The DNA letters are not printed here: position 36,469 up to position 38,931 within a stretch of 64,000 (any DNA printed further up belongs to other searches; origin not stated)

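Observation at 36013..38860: Virus-encoded NfeD-flotillin (SPFH) membrane-microdomain operon with foreign base composition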

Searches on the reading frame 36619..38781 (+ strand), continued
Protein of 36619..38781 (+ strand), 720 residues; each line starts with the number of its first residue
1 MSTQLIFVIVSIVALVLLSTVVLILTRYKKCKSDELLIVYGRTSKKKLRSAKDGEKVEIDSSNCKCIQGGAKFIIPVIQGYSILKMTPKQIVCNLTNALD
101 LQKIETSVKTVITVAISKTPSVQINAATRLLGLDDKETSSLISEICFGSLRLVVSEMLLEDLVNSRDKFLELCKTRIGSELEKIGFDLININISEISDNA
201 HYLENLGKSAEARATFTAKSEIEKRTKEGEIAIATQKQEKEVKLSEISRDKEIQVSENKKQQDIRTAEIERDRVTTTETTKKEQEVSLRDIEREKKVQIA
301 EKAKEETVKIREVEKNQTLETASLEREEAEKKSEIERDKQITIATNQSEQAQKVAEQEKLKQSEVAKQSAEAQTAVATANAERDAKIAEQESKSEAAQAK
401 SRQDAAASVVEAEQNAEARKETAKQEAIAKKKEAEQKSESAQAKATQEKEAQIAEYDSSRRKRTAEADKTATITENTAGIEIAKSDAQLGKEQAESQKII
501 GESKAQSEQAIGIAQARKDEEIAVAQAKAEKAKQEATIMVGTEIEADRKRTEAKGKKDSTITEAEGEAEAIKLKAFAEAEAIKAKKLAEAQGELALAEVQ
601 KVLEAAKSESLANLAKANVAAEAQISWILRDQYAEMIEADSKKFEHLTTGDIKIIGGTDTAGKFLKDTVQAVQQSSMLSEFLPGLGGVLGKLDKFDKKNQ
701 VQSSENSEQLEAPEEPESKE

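Call 37: search_solved_structures(query=window:36619-38781:+, max_evalue=0.001, show_alignments=1)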
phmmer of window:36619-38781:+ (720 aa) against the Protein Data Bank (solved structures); distinct sequences matched with E-value up to 0.001: 5.
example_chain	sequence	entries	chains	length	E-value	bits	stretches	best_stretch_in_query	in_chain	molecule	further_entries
9bq2_B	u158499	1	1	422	4.8e-09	39.1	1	66-324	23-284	Flotillin-1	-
9l3g_A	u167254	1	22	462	5e-09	39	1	66-314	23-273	Flotillin-1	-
9bq2_A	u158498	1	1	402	3.1e-07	33.1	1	86-377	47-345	Flotillin-2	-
9l3g_a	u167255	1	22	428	3.1e-06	29.8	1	108-375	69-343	Flotillin-2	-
1win_A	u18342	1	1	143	4.6e-06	29.2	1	107-210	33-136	Flotillin 2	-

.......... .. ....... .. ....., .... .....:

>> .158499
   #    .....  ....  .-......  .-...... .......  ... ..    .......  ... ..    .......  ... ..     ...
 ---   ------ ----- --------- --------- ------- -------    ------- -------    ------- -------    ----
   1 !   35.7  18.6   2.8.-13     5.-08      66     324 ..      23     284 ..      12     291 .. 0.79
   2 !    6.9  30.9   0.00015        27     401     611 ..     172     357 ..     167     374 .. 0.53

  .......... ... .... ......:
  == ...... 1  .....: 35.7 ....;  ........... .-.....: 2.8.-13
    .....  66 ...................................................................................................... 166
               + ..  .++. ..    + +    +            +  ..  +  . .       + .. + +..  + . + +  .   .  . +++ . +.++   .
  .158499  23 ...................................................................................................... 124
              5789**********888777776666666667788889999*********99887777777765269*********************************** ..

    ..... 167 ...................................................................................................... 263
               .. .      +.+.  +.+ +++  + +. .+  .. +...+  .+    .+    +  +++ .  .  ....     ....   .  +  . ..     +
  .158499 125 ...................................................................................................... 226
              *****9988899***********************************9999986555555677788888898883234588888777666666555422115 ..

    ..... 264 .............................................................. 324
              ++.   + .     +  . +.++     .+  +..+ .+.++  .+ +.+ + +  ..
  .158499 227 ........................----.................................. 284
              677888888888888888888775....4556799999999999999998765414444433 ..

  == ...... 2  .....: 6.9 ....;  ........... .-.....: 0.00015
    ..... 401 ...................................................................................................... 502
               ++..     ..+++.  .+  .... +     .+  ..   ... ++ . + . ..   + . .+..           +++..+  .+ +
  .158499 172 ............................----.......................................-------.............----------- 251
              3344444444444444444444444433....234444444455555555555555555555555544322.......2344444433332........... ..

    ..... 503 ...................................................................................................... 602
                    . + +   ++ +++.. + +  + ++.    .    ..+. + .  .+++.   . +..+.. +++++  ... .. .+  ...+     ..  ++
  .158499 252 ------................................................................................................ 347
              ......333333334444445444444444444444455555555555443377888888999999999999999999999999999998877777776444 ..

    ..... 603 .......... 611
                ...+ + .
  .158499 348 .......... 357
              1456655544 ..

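Call 48: find_related_loci(query=A3, collection=viral_contigs, flank=6000)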
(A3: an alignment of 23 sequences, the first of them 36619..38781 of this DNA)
Query A3 (720 aa) in viral_contigs; peptide patterns used: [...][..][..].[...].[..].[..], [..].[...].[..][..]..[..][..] (x = any residue, [..] = any of these).
365 stretches matched a pattern; 253 encode a relative of the query (tblastn E <= 1e-3); the best 80 are kept; 80 distinct loci.
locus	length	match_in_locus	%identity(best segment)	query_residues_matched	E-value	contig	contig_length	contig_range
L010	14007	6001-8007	49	6-719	0e+0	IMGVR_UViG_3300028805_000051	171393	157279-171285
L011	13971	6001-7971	51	6-699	0e+0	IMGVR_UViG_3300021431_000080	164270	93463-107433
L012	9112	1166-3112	48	3-699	0e+0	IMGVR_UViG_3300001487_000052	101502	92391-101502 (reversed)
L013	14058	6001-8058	50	1-720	0e+0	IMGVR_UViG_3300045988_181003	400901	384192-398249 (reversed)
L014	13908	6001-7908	46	5-699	0e+0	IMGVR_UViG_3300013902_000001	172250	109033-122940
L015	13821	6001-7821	36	20-683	2e-91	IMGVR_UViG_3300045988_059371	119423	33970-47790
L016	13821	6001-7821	36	20-683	2e-91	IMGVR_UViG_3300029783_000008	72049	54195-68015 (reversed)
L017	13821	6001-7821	36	20-683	3e-91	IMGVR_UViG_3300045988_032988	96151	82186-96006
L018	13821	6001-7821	36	20-683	3e-91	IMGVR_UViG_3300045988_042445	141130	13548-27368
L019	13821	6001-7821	36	20-683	3e-91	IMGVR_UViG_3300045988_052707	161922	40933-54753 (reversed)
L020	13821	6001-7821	36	20-683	3e-91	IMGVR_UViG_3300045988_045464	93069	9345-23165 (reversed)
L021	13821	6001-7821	36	20-683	3e-91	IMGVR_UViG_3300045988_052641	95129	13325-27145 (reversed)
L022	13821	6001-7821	36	20-683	3e-91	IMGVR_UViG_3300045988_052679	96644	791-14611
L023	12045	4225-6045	36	20-683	6e-91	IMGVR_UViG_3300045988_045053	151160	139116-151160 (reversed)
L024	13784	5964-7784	36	20-683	3e-91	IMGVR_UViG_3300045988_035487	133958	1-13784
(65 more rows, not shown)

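Call 49: find_related_loci(query=A3, collection=genome_contigs, flank=4000)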
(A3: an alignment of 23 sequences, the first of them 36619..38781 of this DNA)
Query A3 (720 aa) in genome_contigs; peptide patterns used: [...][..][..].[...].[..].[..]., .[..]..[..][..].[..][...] (x = any residue, [..] = any of these).
600 stretches matched a pattern (row limit reached: there are more); 592 encode a relative of the query (tblastn E <= 1e-3); the best 80 are kept; 80 distinct loci.
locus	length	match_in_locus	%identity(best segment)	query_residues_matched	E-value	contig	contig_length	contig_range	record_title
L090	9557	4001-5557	39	3-683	3e-77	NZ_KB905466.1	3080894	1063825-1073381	Bacteroides salyersiae WAL 10018 = DSM 18765 = JCM 12988 strain DSM 18765 acAqE-supercont1.1, whole genome shotgun seque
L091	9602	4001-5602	39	3-699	2e-75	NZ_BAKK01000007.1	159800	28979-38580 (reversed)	Bacteroides faecichinchillae JCM 17102, whole genome shotgun sequence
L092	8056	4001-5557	40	3-683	2e-75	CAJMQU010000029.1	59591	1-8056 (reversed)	TPA_asm: uncultured bacterium isolate ERR1600740-bin.4 genome assembly, contig: NODE_641_length_59591_cov_11.500000, who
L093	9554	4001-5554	40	3-692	5e-75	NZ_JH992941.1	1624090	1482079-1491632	Bacteroides oleiciplenus YIT 12058 supercont1.2, whole genome shotgun sequence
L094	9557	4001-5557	38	3-683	1e-74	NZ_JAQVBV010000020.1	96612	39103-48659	MAG: Bacteroides sp. isolate STD2_73 NODE_685_length_96612_cov_10.820729_Sandtown_D2, whole genome shotgun sequence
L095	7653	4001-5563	38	1-683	3e-74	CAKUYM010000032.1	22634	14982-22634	MAG: uncultured Bacteroides sp. isolate REFINED_METABAT215_TOP10_CONTIGS_1500_ASSEMBLY_K77_MERGED__Hadza_MoBio_hadza-I-L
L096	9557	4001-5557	38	3-683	2e-74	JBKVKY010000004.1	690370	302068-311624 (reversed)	MAG: Bacteroides xylanisolvens isolate 29-2_17 NODE_7_length_690370_cov_45.757477, whole genome shotgun sequence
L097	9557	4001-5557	39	3-683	3e-74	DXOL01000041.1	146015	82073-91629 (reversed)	MAG TPA_asm: Bacteroides thetaiotaomicron isolate HRGM_Genome_1397 HRGM_Genome_1397_41, whole genome shotgun sequence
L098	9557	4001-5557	39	3-683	8e-74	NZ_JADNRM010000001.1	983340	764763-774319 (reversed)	Phocaeicola faecalis strain FXJYN30E22 Scaffold1, whole genome shotgun sequence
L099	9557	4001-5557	38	3-683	3e-73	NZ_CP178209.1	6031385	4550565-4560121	Bacteroides sp. KFT8 chromosome, complete genome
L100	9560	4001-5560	37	1-683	2e-73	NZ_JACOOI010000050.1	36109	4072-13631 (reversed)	Parabacteroides segnis strain BX2 BX2_ctg050, whole genome shotgun sequence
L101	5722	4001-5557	38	3-683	8e-72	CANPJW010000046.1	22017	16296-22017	MAG TPA_asm: uncultured Bacteroides sp. isolate SRR15730521_bin.29_metawrap_v1.3_MAG genome assembly, contig: NODE.1611_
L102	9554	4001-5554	38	3-692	4e-72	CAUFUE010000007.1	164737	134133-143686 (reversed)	MAG TPA_asm: uncultured Bacteroides sp. isolate SRR13494517_bin.9_MetaWRAP_v1.3_MAG genome assembly, contig: ERZ19211354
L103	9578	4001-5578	38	6-683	4e-72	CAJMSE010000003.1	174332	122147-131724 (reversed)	TPA_asm: uncultured bacterium isolate SRR5580258-bin.4 genome assembly, contig: NODE_57_length_174332_cov_5.958325, whol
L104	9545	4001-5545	36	6-683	7e-71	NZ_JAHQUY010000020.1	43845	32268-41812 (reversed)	Leyella stercorea strain MSK.21.24 NODE_21_length_43845_cov_338.582, whole genome shotgun sequence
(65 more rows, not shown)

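Call 53: search_protein_families(library=pfam, proteins=[L013:5419-5973:+, L090:3986-5641:+, L013:6001-8118:+], max_evalue=1)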
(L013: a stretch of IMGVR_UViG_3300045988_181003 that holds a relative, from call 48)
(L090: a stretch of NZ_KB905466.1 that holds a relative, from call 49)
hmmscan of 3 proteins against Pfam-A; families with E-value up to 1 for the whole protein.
L013:5419-5973:+ (184 aa): 1 family
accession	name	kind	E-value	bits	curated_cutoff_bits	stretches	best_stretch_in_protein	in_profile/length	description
PF06305.16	LapA_dom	-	0.078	13.3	28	1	91-117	25-49/64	Lipopolysaccharide assembly protein A domain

L090:3986-5641:+ (551 aa): 2 families
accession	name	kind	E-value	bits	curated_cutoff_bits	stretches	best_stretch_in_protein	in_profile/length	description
PF01145.31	Band_7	-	6.8e-27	95.1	23.6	1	35-216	4-176/176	SPFH domain / Band 7 family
PF13421.11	Band_7_1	-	0.83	9.7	24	1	101-185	107-193/211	SPFH domain-Band 7 family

L013:6001-8118:+ (705 aa): 1 family
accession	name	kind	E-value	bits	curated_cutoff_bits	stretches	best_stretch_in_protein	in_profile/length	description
PF01145.31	Band_7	-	1.2e-23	84.5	23.6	1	31-202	4-167/176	SPFH domain / Band 7 family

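Call 54: search_protein_families(library=ncbifam, proteins=[L090:3986-5641:+], max_evalue=1)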
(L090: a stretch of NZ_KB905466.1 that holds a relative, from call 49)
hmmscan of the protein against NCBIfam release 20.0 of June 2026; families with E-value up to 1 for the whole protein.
L090:3986-5641:+ (551 aa): 1 family
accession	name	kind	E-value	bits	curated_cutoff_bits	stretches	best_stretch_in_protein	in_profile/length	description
NF058507.1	FlotScfldFlot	equivalog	1e-44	153.4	700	2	12-261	2-266/477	flotillin lipid rafts scaffold protein FloT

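Call 73: search_protein_families(library=pfam, alignment_id=A3, max_evalue=0.01)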
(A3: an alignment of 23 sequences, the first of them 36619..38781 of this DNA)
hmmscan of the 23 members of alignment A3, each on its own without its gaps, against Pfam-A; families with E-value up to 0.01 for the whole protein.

A. member 1, window:36619-38781:+ (720 aa): 1 family
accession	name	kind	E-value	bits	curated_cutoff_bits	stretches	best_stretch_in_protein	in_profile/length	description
PF01145.31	Band_7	-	2.6e-14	54.1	23.6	1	61-226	19-173/176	SPFH domain / Band 7 family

B. families by the number of members that match (of 23 scanned): 2 families
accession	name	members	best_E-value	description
PF01145.31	Band_7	23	6.3e-28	SPFH domain / Band 7 family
PF15975.10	Flot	3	2.6e-06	Flotillin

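Call 76: predict_structure(alignment_id=A3)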
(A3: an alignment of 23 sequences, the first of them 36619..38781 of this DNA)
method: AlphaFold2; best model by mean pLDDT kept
length: 720 residues; sequences in the alignment: 23
mean_pLDDT: 62.5   pTM: 0.31
mean pLDDT of the five models: 62.5, 62.5, 61.1, 58.2, 55.1
residues with pLDDT >= 90: 33; 70-90: 231; 50-70: 248; < 50: 208
segments of 3 or more residues with pLDDT < 50: 42-61, 271-312, 415-424, 430-433, 438-450, 475-480, 484-487, 496-498, 500-522, 533-541, 644-657, 671-720
pLDDT, mean of each block of 10 residues (from residue 1): 72 82 73 77 45 42 65 61 83 87 86 87 81 83 91 87 84 91 90 81 74 75 71 68 66 68 62 45 41 44 47 51 66 72 73 73 74 79 80 73 62 50 49 46 46 61 62 50 49 49 45 42 53 47 55 61 58 65 69 61 57 57 57 55 45 48 55 45 41 44 33 36
secondary structure, 60 per line:
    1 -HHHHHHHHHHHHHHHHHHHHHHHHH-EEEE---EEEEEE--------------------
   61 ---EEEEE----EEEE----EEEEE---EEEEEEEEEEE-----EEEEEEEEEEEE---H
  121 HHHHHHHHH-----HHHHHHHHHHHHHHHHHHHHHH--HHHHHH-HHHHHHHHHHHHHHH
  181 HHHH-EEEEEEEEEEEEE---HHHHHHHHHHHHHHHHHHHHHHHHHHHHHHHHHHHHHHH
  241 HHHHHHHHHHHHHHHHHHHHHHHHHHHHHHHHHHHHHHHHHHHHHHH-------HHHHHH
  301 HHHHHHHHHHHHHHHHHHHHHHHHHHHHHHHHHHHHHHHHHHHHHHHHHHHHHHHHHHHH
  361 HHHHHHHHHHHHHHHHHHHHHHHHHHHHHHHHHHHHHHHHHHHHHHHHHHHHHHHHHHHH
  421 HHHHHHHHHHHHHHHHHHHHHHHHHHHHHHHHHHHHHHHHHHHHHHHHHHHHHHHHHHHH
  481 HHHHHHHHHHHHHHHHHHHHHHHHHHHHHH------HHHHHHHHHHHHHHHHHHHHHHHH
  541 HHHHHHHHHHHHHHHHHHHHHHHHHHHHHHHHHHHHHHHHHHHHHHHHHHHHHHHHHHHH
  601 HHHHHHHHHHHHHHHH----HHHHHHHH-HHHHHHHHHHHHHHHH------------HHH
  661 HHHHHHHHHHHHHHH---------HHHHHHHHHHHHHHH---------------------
elements in order (helices of 4 or more, strands of 3 or more residues): H2-26 E28-31 E35-40 E64-68 E73-76 E81-85 E89-99 E105-116 H120-129 H135-156 H159-164 H166-184 E186-198 H202-287 H295-510 H517-616 H621-628 H630-645 H658-675 H685-699
